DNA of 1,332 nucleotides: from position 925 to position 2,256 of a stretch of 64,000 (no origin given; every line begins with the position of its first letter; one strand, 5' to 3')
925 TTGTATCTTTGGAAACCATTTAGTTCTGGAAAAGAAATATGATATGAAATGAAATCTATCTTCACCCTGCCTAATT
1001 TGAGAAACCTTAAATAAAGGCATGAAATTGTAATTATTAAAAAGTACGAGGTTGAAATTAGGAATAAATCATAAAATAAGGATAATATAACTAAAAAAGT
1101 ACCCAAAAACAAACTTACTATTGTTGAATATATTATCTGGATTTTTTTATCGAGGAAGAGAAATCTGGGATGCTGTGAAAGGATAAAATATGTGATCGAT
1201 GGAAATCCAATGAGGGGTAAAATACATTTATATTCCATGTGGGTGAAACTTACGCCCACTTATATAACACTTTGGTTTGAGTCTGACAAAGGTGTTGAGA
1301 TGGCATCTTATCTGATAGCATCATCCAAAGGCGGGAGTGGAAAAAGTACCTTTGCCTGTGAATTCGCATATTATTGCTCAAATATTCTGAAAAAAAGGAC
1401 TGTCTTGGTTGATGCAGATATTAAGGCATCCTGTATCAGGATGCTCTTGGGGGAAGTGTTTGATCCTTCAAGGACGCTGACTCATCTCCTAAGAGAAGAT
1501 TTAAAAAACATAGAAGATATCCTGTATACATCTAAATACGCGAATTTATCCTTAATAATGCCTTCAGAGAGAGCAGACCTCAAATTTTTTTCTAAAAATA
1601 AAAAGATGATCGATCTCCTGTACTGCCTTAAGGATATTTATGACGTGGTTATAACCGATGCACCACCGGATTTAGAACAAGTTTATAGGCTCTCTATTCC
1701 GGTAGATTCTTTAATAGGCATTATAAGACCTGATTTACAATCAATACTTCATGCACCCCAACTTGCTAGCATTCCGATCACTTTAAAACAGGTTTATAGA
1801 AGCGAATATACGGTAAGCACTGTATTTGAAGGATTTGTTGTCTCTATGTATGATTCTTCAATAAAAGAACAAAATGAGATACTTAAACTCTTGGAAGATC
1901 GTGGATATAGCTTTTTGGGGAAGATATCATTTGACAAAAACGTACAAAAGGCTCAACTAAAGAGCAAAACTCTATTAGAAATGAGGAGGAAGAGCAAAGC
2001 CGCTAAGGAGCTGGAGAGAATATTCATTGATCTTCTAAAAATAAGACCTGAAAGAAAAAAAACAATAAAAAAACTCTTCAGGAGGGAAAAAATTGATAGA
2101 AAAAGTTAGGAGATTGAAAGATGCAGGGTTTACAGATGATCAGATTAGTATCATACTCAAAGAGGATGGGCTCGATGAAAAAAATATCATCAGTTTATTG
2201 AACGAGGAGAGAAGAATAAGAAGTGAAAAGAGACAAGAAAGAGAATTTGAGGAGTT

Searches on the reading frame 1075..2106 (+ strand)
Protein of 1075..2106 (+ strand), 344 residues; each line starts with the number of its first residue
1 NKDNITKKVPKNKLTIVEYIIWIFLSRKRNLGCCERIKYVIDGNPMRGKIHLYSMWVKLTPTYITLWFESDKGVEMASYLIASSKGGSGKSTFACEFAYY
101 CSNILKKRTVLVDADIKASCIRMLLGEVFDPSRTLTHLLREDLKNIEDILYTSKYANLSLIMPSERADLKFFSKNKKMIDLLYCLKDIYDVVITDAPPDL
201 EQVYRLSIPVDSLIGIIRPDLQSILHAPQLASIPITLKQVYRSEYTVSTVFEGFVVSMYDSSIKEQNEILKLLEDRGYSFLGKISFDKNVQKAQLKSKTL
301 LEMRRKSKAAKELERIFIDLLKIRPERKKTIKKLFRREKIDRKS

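Call 50: search_protein_families(library=pfam, proteins=[window:1075-2106:+], max_evalue=0.00001)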
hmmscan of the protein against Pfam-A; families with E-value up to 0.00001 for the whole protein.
window:1075-2106:+ (344 aa): 4 families
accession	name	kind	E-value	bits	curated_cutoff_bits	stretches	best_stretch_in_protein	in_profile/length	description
PF01656.29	CbiA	-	1e-13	51.7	25.4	1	80-299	2-124/125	CobQ/CobB/MinD/ParA nucleotide binding domain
PF13614.12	AAA_31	-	8.2e-13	49.1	27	1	81-208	6-137/177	AAA domain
PF10609.15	ParA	-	7e-09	35.9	27.1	1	79-317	6-242/246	NUBPL iron-transfer P-loop NTPase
PF00142.24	Fer4_NifH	-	1.3e-06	28.5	25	0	260-317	184-241/271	4Fe-4S iron sulfur cluster binding proteins, NifH/frxC family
